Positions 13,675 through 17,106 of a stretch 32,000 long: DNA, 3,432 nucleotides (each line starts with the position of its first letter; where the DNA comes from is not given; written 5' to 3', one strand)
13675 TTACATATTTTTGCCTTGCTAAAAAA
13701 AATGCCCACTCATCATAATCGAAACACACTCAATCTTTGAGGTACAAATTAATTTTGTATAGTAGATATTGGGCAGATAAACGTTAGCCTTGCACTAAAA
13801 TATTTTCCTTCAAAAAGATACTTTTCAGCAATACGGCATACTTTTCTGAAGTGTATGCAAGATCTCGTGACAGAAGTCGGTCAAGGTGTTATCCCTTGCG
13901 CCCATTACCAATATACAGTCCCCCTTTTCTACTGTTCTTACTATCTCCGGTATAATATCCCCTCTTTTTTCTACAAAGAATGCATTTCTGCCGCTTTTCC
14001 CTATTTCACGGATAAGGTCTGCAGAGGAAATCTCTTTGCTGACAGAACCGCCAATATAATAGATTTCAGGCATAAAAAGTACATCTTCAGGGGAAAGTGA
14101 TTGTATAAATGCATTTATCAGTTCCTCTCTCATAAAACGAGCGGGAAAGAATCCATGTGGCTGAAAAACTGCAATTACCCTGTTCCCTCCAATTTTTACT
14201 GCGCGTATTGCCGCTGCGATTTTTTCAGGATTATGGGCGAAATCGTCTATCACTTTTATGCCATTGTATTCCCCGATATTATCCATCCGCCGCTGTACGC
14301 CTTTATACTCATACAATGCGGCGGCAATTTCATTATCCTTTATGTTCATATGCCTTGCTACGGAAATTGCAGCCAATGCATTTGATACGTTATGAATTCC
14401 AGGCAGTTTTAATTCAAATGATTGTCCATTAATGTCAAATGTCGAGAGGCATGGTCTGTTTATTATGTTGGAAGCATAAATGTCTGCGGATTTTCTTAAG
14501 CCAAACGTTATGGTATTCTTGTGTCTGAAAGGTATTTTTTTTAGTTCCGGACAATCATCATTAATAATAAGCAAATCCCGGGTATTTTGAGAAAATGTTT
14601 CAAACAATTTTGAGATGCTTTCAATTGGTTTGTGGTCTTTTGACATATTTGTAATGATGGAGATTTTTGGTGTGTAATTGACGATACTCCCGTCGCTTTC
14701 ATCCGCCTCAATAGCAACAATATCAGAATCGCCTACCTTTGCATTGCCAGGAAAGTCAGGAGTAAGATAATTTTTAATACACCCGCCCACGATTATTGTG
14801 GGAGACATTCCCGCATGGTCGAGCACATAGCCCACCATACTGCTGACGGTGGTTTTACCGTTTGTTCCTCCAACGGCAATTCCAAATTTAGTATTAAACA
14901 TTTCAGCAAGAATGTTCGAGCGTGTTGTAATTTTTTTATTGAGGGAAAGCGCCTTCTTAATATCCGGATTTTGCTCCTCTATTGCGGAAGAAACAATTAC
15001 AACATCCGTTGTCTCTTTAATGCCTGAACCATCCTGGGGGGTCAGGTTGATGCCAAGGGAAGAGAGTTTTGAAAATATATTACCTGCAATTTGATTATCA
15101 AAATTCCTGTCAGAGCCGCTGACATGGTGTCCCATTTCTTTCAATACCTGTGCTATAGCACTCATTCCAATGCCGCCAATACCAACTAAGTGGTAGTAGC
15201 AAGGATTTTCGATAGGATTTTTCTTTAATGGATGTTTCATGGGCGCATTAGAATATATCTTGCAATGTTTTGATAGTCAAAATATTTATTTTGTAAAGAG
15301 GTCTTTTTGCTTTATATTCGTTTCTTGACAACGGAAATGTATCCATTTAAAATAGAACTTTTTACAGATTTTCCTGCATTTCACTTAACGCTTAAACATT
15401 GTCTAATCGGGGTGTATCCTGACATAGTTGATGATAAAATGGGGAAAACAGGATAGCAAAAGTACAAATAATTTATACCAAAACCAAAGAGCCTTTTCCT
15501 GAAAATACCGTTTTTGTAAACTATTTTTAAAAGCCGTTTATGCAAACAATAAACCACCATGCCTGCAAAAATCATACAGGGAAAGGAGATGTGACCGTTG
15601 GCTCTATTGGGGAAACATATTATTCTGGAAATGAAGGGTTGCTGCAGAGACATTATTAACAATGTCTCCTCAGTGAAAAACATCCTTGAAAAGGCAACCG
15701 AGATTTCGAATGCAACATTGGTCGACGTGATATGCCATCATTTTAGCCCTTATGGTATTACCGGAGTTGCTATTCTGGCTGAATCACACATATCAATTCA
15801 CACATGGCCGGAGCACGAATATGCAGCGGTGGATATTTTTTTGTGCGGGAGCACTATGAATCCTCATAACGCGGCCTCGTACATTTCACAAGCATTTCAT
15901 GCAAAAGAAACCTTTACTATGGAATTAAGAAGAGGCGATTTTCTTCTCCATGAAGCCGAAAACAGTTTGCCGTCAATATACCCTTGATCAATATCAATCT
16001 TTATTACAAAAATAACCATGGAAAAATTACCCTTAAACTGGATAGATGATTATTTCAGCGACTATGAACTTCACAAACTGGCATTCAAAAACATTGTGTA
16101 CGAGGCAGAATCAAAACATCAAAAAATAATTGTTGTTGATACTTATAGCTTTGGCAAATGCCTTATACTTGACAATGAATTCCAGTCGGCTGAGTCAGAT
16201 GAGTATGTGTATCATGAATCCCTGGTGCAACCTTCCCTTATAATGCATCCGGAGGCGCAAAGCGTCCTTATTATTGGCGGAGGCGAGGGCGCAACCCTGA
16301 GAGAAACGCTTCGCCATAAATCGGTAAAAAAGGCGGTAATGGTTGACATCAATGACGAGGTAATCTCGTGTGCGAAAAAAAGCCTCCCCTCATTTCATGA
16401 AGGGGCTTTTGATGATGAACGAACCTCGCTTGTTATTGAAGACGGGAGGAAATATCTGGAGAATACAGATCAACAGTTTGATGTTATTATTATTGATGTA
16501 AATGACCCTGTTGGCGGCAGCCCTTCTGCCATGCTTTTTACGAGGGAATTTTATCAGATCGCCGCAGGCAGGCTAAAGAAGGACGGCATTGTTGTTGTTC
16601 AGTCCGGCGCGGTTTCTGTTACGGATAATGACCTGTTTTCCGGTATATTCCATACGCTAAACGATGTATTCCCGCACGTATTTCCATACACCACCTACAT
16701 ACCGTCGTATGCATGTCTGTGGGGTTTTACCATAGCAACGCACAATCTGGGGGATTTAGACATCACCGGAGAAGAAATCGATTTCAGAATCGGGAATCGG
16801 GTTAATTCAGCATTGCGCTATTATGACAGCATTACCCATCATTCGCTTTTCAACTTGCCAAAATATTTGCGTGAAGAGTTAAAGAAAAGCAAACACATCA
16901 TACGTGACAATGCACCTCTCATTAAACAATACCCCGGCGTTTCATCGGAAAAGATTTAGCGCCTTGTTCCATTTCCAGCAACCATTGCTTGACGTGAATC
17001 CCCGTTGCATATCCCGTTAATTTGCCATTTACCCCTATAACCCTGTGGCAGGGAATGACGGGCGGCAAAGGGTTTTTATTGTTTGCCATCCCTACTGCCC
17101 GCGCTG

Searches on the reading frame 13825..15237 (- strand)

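Call 19: search_protein_families(library=pfam, proteins=[window:13825-15237:-], max_evalue=0.001)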
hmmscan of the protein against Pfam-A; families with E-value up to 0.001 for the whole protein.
window:13825-15237:- (470 aa): 3 families
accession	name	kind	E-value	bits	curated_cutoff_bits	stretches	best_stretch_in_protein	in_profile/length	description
PF08245.18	Mur_ligase_M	-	1.1e-19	71.7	24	1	122-294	1-200/200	Mur ligase middle domain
PF02875.26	Mur_ligase_C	-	3.3e-17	63.9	28.4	1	316-448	1-127/127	Mur ligase, glutamate ligase domain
PF01225.30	Mur_ligase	-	1.3e-14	54.8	21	1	15-116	2-93/95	Mur ligase family, catalytic domain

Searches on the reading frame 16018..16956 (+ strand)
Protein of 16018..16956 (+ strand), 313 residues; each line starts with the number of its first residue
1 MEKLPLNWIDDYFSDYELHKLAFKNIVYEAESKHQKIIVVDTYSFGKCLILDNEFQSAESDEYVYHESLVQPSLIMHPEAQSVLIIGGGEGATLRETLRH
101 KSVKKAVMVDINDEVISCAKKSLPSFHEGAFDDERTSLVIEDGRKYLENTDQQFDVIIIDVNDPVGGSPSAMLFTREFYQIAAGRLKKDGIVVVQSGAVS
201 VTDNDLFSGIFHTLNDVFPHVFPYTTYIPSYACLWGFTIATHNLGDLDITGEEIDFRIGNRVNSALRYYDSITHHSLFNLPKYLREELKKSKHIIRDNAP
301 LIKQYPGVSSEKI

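Call 19: search_protein_families(library=pfam, proteins=[window:16018-16956:+], max_evalue=0.001)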
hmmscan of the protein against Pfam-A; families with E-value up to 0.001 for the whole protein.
window:16018-16956:+ (313 aa): 5 families
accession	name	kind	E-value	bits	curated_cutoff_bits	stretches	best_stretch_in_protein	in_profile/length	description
PF01564.23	Spermine_synth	-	2.9e-47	161.1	22.9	1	63-243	2-179/186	Spermine/spermidine synthase domain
PF17284.7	Spermine_synt_N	-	4.1e-12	46.3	22.1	1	8-59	2-53/53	Spermidine synthase tetramerisation domain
PF08242.18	Methyltransf_12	-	0.00019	22.6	30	0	84-158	1-70/98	Methyltransferase domain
PF13847.12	Methyltransf_31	-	0.00023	21.3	27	1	82-198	6-113/145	Methyltransferase domain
PF13649.12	Methyltransf_25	-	0.00042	21.4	27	1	83-159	1-70/97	Methyltransferase domain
